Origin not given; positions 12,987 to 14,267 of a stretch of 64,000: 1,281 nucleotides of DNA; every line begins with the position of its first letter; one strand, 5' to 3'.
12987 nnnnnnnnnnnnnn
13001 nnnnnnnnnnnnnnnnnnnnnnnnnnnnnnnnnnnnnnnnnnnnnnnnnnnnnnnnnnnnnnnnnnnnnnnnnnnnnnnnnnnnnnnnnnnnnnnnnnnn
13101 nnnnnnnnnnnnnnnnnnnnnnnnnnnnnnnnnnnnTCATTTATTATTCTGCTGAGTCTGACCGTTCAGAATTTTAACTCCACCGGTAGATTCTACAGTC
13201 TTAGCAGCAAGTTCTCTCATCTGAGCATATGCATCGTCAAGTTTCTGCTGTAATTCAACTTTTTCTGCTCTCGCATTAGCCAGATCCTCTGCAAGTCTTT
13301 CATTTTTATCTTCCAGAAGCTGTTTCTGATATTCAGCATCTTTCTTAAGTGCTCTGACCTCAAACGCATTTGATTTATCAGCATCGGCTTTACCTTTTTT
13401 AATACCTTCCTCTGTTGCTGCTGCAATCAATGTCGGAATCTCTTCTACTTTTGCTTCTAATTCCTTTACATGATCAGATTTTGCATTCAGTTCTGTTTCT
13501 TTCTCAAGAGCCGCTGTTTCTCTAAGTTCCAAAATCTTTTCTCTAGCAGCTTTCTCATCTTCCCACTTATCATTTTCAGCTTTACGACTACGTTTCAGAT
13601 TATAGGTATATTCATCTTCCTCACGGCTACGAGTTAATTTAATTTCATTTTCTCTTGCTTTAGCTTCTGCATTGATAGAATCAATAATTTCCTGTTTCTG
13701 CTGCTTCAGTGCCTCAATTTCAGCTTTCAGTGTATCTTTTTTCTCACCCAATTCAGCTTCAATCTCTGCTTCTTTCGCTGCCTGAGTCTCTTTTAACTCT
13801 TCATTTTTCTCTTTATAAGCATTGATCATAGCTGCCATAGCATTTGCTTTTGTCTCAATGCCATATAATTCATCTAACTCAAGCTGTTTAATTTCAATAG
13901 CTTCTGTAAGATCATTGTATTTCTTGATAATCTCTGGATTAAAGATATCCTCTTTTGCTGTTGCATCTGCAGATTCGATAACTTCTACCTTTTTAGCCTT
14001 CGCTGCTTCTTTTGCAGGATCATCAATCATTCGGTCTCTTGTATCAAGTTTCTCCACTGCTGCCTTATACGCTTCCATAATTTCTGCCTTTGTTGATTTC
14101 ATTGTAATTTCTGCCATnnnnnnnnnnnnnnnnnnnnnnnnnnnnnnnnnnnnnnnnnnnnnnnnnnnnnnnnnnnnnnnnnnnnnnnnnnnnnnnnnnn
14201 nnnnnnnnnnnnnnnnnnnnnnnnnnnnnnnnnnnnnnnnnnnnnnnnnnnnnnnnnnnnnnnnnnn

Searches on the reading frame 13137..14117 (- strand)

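Call 35: search_protein_families(library=pfam, proteins=[window:13137-14117:-], max_evalue=0.001)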
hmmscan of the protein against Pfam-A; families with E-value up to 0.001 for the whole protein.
window:13137-14117:- (326 aa): 0 families

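Call 101: search_protein_families(library=phrogs, proteins=[window:13137-14117:-], max_evalue=0.001)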
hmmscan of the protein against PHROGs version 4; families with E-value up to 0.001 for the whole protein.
window:13137-14117:- (326 aa): 2 families
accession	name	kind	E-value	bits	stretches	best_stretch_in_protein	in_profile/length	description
phrog_29668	-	unknown function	5.7e-156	520.1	1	1-326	1-357/357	-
phrog_30720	-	unknown function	5.5e-09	36.9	1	146-317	29-197/204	-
